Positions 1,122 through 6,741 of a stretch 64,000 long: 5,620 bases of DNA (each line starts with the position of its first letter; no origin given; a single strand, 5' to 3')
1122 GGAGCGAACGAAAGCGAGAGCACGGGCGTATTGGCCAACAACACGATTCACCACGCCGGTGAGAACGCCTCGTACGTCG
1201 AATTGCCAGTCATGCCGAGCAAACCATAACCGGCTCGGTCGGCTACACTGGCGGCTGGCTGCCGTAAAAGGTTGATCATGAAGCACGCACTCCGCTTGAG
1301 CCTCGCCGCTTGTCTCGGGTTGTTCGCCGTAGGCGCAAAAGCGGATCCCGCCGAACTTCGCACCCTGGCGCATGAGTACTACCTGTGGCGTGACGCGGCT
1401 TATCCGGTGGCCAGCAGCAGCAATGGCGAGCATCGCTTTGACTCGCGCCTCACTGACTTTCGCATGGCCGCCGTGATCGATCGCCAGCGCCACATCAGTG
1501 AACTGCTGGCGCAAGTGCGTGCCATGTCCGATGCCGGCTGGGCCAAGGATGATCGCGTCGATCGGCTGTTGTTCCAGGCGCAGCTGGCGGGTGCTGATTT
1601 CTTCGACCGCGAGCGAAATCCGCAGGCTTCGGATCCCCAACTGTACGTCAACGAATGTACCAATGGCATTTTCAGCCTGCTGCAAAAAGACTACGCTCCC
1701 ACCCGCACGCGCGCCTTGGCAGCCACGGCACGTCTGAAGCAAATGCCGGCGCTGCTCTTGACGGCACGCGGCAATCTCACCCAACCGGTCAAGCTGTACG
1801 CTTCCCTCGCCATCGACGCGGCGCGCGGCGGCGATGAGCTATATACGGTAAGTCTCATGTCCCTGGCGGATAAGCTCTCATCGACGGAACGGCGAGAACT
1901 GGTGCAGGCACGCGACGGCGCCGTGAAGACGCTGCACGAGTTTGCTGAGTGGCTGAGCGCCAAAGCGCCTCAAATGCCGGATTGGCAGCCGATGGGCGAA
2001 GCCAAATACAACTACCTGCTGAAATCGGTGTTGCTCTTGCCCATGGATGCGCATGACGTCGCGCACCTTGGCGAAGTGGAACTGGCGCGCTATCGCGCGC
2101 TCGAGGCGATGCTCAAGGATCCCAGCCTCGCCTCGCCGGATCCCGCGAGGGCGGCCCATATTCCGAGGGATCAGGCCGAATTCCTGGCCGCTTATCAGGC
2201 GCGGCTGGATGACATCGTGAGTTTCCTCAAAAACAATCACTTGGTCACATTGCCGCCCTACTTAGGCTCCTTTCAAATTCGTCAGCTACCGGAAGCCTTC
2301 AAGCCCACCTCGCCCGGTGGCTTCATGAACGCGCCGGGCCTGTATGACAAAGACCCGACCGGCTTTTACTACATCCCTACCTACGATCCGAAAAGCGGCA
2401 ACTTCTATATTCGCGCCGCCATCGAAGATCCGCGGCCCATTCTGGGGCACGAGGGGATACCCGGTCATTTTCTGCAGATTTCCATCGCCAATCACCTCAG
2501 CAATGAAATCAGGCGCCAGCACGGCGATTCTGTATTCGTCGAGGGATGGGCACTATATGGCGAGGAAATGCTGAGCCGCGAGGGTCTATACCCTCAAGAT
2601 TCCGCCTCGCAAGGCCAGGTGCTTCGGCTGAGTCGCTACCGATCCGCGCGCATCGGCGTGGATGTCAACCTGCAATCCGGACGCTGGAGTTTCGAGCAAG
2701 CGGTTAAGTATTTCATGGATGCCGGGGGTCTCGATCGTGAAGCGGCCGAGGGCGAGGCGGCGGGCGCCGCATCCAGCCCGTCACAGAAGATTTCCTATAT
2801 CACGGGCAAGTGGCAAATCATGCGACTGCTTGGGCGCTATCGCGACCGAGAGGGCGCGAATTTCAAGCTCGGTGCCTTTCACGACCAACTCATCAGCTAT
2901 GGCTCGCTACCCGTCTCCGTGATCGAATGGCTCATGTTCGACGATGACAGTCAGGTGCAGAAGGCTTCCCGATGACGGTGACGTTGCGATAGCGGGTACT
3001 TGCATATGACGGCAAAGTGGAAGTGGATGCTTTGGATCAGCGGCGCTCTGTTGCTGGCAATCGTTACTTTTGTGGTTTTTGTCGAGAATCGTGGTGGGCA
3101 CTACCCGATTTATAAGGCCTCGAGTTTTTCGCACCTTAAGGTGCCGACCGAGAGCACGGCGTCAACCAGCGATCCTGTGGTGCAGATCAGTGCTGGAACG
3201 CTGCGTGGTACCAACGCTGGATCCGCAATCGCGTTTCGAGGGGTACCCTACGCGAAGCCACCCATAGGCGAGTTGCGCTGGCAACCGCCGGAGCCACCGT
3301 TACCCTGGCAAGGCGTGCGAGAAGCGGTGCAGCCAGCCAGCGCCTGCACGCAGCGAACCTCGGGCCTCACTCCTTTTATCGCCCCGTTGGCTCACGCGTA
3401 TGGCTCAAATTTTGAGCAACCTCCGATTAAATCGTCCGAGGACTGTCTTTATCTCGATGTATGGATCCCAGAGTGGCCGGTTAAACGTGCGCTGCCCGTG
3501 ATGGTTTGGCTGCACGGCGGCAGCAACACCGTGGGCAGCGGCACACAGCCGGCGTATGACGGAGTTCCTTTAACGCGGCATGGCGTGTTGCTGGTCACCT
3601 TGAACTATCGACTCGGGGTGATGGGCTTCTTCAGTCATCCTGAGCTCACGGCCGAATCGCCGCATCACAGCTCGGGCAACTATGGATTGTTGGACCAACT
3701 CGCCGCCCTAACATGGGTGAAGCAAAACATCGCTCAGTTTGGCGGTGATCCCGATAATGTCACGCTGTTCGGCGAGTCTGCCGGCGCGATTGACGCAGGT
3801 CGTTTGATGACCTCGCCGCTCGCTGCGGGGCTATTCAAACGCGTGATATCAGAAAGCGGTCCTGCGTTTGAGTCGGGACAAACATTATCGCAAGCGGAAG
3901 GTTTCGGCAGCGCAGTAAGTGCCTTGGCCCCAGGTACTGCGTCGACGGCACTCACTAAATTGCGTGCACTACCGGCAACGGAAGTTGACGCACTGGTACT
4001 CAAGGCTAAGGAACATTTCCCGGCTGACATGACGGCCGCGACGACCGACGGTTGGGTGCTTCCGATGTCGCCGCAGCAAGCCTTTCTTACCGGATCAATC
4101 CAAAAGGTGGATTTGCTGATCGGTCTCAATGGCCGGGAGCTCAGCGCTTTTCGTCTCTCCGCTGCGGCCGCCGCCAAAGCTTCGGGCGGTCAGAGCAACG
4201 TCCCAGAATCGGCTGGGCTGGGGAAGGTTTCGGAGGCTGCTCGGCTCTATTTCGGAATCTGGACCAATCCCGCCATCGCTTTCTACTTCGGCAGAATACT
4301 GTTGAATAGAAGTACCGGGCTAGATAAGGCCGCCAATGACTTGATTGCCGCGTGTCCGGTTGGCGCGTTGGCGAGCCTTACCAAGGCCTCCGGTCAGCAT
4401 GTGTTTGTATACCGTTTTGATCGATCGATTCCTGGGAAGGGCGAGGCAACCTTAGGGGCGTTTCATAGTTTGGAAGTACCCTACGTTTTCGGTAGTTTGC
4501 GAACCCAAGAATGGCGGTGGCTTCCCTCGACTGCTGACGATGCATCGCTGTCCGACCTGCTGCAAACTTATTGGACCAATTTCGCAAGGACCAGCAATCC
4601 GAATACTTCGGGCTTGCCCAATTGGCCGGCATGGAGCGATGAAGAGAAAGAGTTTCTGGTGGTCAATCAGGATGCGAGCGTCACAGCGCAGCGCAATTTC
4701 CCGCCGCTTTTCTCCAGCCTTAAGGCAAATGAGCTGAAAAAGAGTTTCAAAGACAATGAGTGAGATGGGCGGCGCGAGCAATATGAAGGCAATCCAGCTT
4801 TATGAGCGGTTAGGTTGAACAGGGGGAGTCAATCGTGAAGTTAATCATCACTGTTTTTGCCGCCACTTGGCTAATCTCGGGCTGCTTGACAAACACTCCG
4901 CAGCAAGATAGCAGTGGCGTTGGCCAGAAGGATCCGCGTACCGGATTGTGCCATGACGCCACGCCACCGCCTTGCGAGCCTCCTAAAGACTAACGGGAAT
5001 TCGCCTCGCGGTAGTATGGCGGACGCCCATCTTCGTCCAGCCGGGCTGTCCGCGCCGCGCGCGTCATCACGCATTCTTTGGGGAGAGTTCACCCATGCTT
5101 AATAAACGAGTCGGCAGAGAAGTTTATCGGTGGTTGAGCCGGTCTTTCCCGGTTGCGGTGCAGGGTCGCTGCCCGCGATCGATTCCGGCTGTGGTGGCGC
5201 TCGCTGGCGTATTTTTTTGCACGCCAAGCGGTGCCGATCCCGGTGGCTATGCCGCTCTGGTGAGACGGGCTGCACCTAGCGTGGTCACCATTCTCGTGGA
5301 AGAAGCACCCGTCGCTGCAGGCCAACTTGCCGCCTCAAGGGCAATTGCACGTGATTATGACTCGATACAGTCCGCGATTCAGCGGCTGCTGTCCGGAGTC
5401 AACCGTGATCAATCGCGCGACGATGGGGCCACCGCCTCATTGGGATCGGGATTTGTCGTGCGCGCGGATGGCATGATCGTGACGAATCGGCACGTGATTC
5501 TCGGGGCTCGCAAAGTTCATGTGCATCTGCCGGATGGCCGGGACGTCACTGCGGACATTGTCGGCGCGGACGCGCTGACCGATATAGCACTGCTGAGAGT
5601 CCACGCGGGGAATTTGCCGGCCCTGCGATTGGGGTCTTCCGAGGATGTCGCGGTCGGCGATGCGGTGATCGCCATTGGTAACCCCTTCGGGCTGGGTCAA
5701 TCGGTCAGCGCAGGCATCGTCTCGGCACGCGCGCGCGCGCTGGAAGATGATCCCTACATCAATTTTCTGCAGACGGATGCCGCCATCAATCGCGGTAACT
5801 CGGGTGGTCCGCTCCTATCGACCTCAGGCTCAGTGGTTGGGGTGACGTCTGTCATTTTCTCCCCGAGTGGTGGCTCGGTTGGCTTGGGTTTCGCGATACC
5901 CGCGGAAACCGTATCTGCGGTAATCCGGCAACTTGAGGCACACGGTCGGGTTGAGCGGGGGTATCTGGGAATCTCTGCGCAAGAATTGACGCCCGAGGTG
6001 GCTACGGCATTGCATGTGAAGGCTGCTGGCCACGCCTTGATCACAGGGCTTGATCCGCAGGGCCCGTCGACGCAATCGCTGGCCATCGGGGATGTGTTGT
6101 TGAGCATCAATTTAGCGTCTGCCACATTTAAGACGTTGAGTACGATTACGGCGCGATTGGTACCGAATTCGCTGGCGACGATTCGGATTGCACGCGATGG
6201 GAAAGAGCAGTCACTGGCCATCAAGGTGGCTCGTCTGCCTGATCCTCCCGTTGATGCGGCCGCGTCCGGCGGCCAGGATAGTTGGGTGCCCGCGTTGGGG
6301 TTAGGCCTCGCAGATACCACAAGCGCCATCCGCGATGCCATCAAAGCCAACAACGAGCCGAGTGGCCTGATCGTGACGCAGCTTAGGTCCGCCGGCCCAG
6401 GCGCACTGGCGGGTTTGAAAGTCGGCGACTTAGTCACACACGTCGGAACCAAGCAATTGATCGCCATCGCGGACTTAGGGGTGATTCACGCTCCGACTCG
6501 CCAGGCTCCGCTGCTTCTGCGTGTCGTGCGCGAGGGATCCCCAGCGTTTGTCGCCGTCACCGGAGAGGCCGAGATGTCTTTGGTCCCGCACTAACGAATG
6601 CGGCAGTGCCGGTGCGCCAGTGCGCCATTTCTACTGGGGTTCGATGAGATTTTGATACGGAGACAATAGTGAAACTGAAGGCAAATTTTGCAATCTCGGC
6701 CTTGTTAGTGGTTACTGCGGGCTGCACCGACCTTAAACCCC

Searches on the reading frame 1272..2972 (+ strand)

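Call 32: search_protein_families(library=pfam, proteins=[window:1272-2972:+], max_evalue=0.0001)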
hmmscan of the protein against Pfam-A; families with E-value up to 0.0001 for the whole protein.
window:1272-2972:+ (567 aa): 1 family
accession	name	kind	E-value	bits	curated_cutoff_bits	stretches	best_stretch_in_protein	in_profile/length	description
PF05960.17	DUF885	-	5.4e-76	257.7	32.4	1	45-553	1-530/532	Bacterial protein of unknown function (DUF885)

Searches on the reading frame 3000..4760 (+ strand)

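Call 32: search_protein_families(library=pfam, proteins=[window:3000-4760:+], max_evalue=0.0001)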
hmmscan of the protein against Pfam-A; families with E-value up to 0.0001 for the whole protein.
window:3000-4760:+ (587 aa): 3 families
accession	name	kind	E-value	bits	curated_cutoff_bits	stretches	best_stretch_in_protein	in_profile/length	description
PF00135.34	COesterase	-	2.4e-113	380.3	27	1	58-560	2-501/515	Carboxylesterase family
PF20434.5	BD-FAE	-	1.9e-06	28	26.8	1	152-263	1-100/215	BD-FAE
PF07859.19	Abhydrolase_3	-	7.9e-05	22.9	25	0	231-263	50-82/210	alpha/beta hydrolase fold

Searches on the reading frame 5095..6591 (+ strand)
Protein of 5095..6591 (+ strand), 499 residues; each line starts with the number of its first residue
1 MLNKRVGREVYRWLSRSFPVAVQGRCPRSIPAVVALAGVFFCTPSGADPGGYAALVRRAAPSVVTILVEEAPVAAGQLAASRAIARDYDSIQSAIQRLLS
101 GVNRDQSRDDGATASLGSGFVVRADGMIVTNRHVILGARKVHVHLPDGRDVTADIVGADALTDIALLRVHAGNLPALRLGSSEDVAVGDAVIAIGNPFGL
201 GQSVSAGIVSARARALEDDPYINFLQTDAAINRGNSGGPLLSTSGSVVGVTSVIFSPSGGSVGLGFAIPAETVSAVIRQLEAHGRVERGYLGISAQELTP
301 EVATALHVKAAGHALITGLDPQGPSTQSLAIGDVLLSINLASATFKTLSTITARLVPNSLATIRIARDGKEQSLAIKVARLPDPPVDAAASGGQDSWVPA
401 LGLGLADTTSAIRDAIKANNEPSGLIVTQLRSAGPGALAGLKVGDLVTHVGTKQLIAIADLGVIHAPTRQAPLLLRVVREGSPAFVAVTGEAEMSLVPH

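Call 32: search_protein_families(library=pfam, proteins=[window:5095-6591:+], max_evalue=0.0001)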
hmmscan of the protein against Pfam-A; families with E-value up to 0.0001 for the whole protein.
window:5095-6591:+ (499 aa): 5 families
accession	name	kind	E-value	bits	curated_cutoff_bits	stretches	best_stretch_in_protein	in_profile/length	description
PF13365.12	Trypsin_2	-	9.5e-34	117.6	27.6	1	117-250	1-144/144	Trypsin-like peptidase domain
PF00089.32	Trypsin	-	1.3e-15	58.3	20.6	1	116-277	26-220/220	Trypsin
PF13180.12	PDZ_2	-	1e-11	45.4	27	0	289-378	1-80/80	PDZ domain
PF17820.7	PDZ_6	-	4.1e-07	30.1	27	0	426-460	1-35/54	PDZ domain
PF00595.29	PDZ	-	2.5e-06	28.2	23.2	0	285-339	7-53/81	PDZ domain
